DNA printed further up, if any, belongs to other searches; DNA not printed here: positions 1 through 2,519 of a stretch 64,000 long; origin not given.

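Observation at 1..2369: IleRS-family paralog with both class I catalytic signatures (HIGH and KMSKS) degenerate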

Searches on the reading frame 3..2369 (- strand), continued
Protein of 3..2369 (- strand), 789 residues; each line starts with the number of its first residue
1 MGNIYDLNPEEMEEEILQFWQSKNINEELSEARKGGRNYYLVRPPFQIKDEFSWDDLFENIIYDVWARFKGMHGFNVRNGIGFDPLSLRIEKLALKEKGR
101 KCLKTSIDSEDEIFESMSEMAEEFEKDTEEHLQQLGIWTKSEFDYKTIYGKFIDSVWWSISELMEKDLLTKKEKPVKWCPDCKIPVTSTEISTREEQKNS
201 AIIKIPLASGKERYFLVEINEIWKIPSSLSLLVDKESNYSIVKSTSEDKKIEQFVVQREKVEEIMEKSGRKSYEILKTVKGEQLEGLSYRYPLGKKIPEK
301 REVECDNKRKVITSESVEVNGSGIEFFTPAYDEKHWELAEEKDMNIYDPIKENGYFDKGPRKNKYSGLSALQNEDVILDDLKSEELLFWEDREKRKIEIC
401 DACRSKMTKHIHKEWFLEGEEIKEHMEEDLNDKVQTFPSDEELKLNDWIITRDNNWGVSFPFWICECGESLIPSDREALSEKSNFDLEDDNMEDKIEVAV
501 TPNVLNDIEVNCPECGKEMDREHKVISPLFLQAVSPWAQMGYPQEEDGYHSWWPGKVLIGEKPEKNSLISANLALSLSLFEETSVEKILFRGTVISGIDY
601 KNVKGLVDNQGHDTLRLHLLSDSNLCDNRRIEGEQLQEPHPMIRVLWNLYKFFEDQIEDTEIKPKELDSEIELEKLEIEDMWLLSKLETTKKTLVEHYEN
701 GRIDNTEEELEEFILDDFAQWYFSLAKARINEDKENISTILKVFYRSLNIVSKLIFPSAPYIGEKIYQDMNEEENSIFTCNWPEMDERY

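Call 85: search_protein_families(library=pfam, proteins=[P0191, P0194, P0195, P0196, P0199], max_evalue=0.0001)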
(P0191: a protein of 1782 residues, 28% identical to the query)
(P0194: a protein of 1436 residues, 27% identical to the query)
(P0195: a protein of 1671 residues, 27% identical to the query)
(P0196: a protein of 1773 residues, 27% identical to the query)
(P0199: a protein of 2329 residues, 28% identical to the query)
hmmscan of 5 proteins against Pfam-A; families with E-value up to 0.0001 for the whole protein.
P0191 (1782 aa): 8 families
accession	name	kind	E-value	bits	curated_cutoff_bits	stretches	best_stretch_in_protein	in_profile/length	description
PF00133.28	tRNA-synt_1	-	5.4e-84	282.8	22.7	1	5-579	2-367/414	tRNA synthetases class I (I, L, M and V)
PF05763.18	DUF835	-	9.7e-32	110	33.1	1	1649-1776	7-135/136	Protein of unknown function (DUF835)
PF08264.19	Anticodon_1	-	1.4e-29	103.3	25.1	1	667-812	1-146/148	Anticodon-binding domain of tRNA ligase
PF19302.4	DUF5915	-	7e-22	78.4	27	1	837-1026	8-192/195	Domain of unknown function (DUF5915)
PF14520.12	HHH_5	-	4.2e-14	53.2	27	2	1442-1486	11-55/57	Helix-hairpin-helix domain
PF09334.17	tRNA-synt_1g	-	9.7e-12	44.8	20.1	1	36-182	9-136/391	tRNA synthetases class I (M)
PF14559.12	TPR_19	-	8.4e-06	26.5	25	1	1540-1595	13-68/68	Tetratricopeptide repeat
PF12826.13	HHH_2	-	8.5e-06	26.3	27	0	1453-1488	22-57/64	Helix-hairpin-helix motif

P0194 (1436 aa): 11 families
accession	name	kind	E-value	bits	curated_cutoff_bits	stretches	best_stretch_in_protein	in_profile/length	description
PF00133.28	tRNA-synt_1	-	1.5e-98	330.7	22.7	1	17-630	1-404/414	tRNA synthetases class I (I, L, M and V)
PF05763.18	DUF835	-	2.2e-35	121.8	33.1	1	1302-1431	6-135/136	Protein of unknown function (DUF835)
PF08264.19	Anticodon_1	-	5.1e-32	111.2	25.1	1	687-835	1-147/148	Anticodon-binding domain of tRNA ligase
PF14520.12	HHH_5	-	6.2e-22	78.3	27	2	1191-1241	6-56/57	Helix-hairpin-helix domain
PF12826.13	HHH_2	-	6.1e-17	62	27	2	1079-1118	22-61/64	Helix-hairpin-helix motif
PF19302.4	DUF5915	-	3.1e-14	53.4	27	1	878-1032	25-179/195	Domain of unknown function (DUF5915)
PF09334.17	tRNA-synt_1g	-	1.2e-13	51.1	20.1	1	48-195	8-136/391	tRNA synthetases class I (M)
PF00633.29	HHH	-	2.9e-09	36.7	24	1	1082-1111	1-30/30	Helix-hairpin-helix motif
PF12836.13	HHH_3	-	3.5e-08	33.9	27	0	1088-1111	10-33/65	Helix-hairpin-helix motif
PF10391.15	DNA_pol_lambd_f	-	3.3e-06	27.3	29.8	0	1191-1229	5-43/51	Fingers domain of DNA polymerase lambda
PF11731.14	Cdd1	-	3.6e-05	24.3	25.5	0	1191-1222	10-41/86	Pathogenicity locus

P0195 (1671 aa): 8 families
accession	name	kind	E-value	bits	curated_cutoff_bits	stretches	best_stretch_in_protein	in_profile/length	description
PF00133.28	tRNA-synt_1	-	4.9e-88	296.1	22.7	1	22-634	5-405/414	tRNA synthetases class I (I, L, M and V)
PF08264.19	Anticodon_1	-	9.1e-33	113.7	25.1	1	692-836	1-143/148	Anticodon-binding domain of tRNA ligase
PF05763.18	DUF835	-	1.1e-32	113.1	33.1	1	1545-1664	15-135/136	Protein of unknown function (DUF835)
PF14520.12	HHH_5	-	5.6e-19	68.8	27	2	1275-1317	10-52/57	Helix-hairpin-helix domain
PF19302.4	DUF5915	-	1.4e-14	54.5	27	1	879-1057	21-193/195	Domain of unknown function (DUF5915)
PF09334.17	tRNA-synt_1g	-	1.5e-08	34.3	20.1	0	48-99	7-58/391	tRNA synthetases class I (M)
PF12826.13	HHH_2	-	2.7e-07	31.1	27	0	1279-1323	15-58/64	Helix-hairpin-helix motif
PF00633.29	HHH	-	4.4e-06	26.7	24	1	1290-1317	1-28/30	Helix-hairpin-helix motif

P0196 (1773 aa): 9 families
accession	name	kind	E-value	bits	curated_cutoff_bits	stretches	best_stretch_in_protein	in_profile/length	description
PF00133.28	tRNA-synt_1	-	3.5e-95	319.6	22.7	1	19-632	2-403/414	tRNA synthetases class I (I, L, M and V)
PF05763.18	DUF835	-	2.6e-35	121.6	33.1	1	1637-1767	5-135/136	Protein of unknown function (DUF835)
PF08264.19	Anticodon_1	-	2.1e-28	99.5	25.1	1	691-838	1-146/148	Anticodon-binding domain of tRNA ligase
PF19302.4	DUF5915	-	1.1e-19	71.1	27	1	857-1053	2-192/195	Domain of unknown function (DUF5915)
PF14520.12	HHH_5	-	1.6e-17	64.1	27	2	1378-1416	14-52/57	Helix-hairpin-helix domain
PF09334.17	tRNA-synt_1g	-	3.5e-12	46.2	20.1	0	48-194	7-134/391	tRNA synthetases class I (M)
PF00633.29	HHH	-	3.5e-07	30.2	24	0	1391-1417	3-29/30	Helix-hairpin-helix motif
PF12826.13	HHH_2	-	4e-05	24.1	27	0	1387-1424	23-60/64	Helix-hairpin-helix motif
PF18912.6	DZR_2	-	8.8e-05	22.7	27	0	1126-1151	20-46/56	Double zinc ribbon domain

P0199 (2329 aa): 6 families
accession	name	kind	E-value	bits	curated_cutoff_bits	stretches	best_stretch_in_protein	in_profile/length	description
PF00133.28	tRNA-synt_1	-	1.2e-88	298.1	22.7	1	14-624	3-408/414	tRNA synthetases class I (I, L, M and V)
PF05763.18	DUF835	-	9e-35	119.9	33.1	1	2194-2323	5-135/136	Protein of unknown function (DUF835)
PF08264.19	Anticodon_1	-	1.4e-27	96.8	25.1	1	678-823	1-144/148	Anticodon-binding domain of tRNA ligase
PF19302.4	DUF5915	-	4.1e-26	92.2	27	1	844-1041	2-193/195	Domain of unknown function (DUF5915)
PF14520.12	HHH_5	-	1.9e-14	54.3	27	1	1424-1465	14-55/57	Helix-hairpin-helix domain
PF09334.17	tRNA-synt_1g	-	2e-10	40.4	20.1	1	43-187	8-149/391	tRNA synthetases class I (M)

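Call 86: search_protein_families(library=pfam, proteins=[P0182, P0183, P0184, P0188, P0203, P0181], max_evalue=0.0001)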
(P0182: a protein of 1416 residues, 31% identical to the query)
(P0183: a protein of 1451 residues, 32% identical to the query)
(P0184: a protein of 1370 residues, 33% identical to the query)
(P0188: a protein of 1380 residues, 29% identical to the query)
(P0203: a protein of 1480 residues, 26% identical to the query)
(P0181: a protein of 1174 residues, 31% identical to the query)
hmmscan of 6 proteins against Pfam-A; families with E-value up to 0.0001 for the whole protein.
P0182 (1416 aa): 7 families
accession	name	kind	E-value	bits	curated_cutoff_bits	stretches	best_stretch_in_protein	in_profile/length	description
PF00133.28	tRNA-synt_1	-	2.8e-42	145.4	22.7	1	18-614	2-385/414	tRNA synthetases class I (I, L, M and V)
PF05763.18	DUF835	-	1.7e-32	112.5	33.1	1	1280-1409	5-135/136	Protein of unknown function (DUF835)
PF08264.19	Anticodon_1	-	5.3e-29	101.4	25.1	1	681-827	1-146/148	Anticodon-binding domain of tRNA ligase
PF14520.12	HHH_5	-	6.7e-20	71.8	27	2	1161-1216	2-57/57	Helix-hairpin-helix domain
PF19302.4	DUF5915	-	1.6e-14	54.4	27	1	846-1024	2-176/195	Domain of unknown function (DUF5915)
PF09334.17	tRNA-synt_1g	-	9.8e-12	44.8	20.1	1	403-472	168-238/391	tRNA synthetases class I (M)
PF10391.15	DNA_pol_lambd_f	-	3.7e-07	30.3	29.8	0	1161-1197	1-37/51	Fingers domain of DNA polymerase lambda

P0183 (1451 aa): 5 families
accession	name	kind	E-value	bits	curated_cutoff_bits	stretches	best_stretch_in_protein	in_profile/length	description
PF00133.28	tRNA-synt_1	-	1.2e-33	117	22.7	1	19-562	3-338/414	tRNA synthetases class I (I, L, M and V)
PF05763.18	DUF835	-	1.6e-30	106.1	33.1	1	1313-1445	2-135/136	Protein of unknown function (DUF835)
PF08264.19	Anticodon_1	-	2.2e-27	96.2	25.1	1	672-818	1-146/148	Anticodon-binding domain of tRNA ligase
PF19302.4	DUF5915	-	3.7e-11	43.4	27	1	837-1034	2-192/195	Domain of unknown function (DUF5915)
PF14520.12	HHH_5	-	9.7e-08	32.8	27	1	1047-1096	5-54/57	Helix-hairpin-helix domain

P0184 (1370 aa): 5 families
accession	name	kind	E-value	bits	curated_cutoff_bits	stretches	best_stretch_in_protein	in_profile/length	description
PF05763.18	DUF835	-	1.2e-32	113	33.1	1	1231-1363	2-135/136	Protein of unknown function (DUF835)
PF08264.19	Anticodon_1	-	6.8e-26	91.4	25.1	1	675-822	1-147/148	Anticodon-binding domain of tRNA ligase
PF00133.28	tRNA-synt_1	-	7.4e-20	71.5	22.7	1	61-577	43-354/414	tRNA synthetases class I (I, L, M and V)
PF14520.12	HHH_5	-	2.2e-17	63.7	27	2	1050-1099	5-54/57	Helix-hairpin-helix domain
PF19302.4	DUF5915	-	1.5e-14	54.4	27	1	861-1036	21-191/195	Domain of unknown function (DUF5915)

P0188 (1380 aa): 10 families
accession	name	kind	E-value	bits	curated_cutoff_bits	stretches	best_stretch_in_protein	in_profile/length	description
PF05763.18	DUF835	-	2.3e-33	115.3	33.1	1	1250-1375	10-136/136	Protein of unknown function (DUF835)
PF08264.19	Anticodon_1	-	6.1e-25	88.3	25.1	1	678-823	1-144/148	Anticodon-binding domain of tRNA ligase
PF14520.12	HHH_5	-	1.2e-24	87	27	2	1133-1184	2-53/57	Helix-hairpin-helix domain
PF00133.28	tRNA-synt_1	-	1.9e-14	53.7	22.7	1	19-488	3-265/414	tRNA synthetases class I (I, L, M and V)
PF19302.4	DUF5915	-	6.2e-13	49.2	27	1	844-1040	3-192/195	Domain of unknown function (DUF5915)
PF11731.14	Cdd1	-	1.2e-07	32.3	25.5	0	1130-1170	3-43/86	Pathogenicity locus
PF10391.15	DNA_pol_lambd_f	-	1.3e-07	31.8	29.8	0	1133-1164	1-32/51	Fingers domain of DNA polymerase lambda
PF12836.13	HHH_3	-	8.1e-07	29.5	27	0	1079-1107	10-38/65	Helix-hairpin-helix motif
PF12826.13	HHH_2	-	2.2e-06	28.2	27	0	1138-1191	8-60/64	Helix-hairpin-helix motif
PF00633.29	HHH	-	8.3e-05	22.7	24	0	1132-1151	10-29/30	Helix-hairpin-helix motif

P0203 (1480 aa): 14 families
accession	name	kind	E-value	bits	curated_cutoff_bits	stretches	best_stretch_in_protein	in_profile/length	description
PF00133.28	tRNA-synt_1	-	3.8e-49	168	22.7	1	18-621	2-403/414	tRNA synthetases class I (I, L, M and V)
PF14520.12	HHH_5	-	2.6e-38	130.7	27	3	1261-1313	2-54/57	Helix-hairpin-helix domain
PF08264.19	Anticodon_1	-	6.4e-25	88.2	25.1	1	681-827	1-145/148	Anticodon-binding domain of tRNA ligase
PF19302.4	DUF5915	-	1.7e-22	80.4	27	1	847-1044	2-192/195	Domain of unknown function (DUF5915)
PF10391.15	DNA_pol_lambd_f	-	2.3e-19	69.4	29.8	1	1182-1208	5-31/51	Fingers domain of DNA polymerase lambda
PF12826.13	HHH_2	-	3.4e-17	62.8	27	0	1059-1110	8-58/64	Helix-hairpin-helix motif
PF05763.18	DUF835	-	2.3e-16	60.3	33.1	1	1347-1473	5-133/136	Protein of unknown function (DUF835)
PF00633.29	HHH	-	8.5e-15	54.2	24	0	1260-1278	10-28/30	Helix-hairpin-helix motif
PF11731.14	Cdd1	-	7.4e-11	42.5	25.5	0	1179-1213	7-41/86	Pathogenicity locus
PF12836.13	HHH_3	-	7.1e-08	32.9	27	0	1086-1109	13-36/65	Helix-hairpin-helix motif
PF25453.1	DUF7898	-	3.5e-06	27.8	27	0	1262-1299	5-42/80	Domain of unknown function (DUF7898)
PF14229.12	DUF4332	-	2.9e-05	24.7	23.2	0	1182-1214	57-89/122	Domain of unknown function (DUF4332)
PF14716.13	HHH_8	-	3.3e-05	24.6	30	0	1083-1109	45-70/73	Helix-hairpin-helix domain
PF11798.14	IMS_HHH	-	5.6e-05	23.6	24.4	0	1089-1104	13-28/32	IMS family HHH motif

P0181 (1174 aa): 9 families
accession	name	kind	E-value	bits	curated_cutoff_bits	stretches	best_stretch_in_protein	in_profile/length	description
PF00133.28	tRNA-synt_1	-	2.8e-45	155.2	22.7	1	19-583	3-363/414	tRNA synthetases class I (I, L, M and V)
PF08264.19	Anticodon_1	-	2e-30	106.1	25.1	1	671-814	1-145/148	Anticodon-binding domain of tRNA ligase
PF14520.12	HHH_5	-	8.5e-20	71.4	27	2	1043-1096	4-57/57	Helix-hairpin-helix domain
PF19302.4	DUF5915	-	2.1e-13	50.7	27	1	834-1031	2-192/195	Domain of unknown function (DUF5915)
PF10391.15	DNA_pol_lambd_f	-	1.5e-09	38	29.8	0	1117-1151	4-38/51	Fingers domain of DNA polymerase lambda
PF09334.17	tRNA-synt_1g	-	6.2e-08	32.2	20.1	1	396-465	168-238/391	tRNA synthetases class I (M)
PF12826.13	HHH_2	-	1.8e-07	31.7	27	0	1046-1098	8-59/64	Helix-hairpin-helix motif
PF11731.14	Cdd1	-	2.2e-05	25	25.5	0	1111-1151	3-43/86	Pathogenicity locus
PF25453.1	DUF7898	-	3.9e-05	24.4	27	0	1124-1165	14-55/80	Domain of unknown function (DUF7898)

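Call 87: list_cluster_members(proteins=[P0186, P0187, P0189, P0192, P0193, P0190, P0191, P0194, P0196, P0199])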
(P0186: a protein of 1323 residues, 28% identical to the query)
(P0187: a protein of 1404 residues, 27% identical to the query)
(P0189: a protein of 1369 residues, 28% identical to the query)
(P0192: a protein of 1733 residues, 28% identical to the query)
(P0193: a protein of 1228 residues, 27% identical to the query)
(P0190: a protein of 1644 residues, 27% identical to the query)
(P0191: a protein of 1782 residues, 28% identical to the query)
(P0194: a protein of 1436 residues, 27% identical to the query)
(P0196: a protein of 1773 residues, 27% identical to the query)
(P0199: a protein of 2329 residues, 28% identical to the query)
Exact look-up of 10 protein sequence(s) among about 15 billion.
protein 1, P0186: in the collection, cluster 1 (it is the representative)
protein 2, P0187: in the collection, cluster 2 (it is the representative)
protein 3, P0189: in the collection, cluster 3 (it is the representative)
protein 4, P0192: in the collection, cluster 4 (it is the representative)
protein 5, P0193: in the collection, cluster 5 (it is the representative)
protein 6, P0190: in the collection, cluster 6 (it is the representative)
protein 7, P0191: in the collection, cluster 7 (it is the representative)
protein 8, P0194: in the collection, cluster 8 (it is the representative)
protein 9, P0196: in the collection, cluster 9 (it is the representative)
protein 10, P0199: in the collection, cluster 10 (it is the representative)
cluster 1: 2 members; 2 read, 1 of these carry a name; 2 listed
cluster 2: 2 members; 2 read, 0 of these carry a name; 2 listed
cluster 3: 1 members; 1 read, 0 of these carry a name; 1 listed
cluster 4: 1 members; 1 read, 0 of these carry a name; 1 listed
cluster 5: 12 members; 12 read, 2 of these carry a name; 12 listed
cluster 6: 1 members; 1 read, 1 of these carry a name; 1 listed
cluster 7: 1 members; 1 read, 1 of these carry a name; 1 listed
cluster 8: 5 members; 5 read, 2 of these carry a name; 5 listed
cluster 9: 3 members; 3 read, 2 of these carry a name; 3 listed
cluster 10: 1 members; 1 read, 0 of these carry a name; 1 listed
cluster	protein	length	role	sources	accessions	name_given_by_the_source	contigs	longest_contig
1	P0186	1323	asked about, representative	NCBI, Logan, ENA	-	-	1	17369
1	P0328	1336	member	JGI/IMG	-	isoleucyl-tRNA synthetase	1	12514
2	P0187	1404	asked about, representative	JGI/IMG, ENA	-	-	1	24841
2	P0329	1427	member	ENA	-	-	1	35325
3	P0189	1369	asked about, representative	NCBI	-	-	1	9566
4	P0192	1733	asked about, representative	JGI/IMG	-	-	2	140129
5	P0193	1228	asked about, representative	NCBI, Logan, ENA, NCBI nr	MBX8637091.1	MAG: isoleucine--tRNA ligase [Thermoplasmata archaeon] | isoleucine--tRNA ligase [Candidatus Sysuiplasma acidicola]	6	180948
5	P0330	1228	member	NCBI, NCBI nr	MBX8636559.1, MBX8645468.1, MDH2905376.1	MAG: isoleucine--tRNA ligase [Thermoplasmata archaeon] | isoleucine--tRNA ligase [Candidatus Sysuiplasma acidicola]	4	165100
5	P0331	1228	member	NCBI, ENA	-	-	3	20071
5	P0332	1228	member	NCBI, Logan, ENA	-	-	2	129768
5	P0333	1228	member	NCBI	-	-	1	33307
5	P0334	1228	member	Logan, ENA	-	-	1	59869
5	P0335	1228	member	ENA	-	-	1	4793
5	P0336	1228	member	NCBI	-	-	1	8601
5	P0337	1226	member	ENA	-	-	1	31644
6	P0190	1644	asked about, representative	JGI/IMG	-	isoleucyl-tRNA synthetase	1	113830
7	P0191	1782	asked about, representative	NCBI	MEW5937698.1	MAG: isoleucine--tRNA ligase [Candidatus Thermoplasmatota archaeon]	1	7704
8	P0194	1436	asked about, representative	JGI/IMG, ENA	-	-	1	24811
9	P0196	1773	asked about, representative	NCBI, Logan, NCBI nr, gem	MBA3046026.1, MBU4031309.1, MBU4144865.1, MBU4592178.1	MAG: isoleucine--tRNA ligase [Candidatus Thermoplasmatota archaeon] | isoleucine--tRNA ligase [Euryarchaeota archaeon]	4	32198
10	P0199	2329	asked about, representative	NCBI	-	-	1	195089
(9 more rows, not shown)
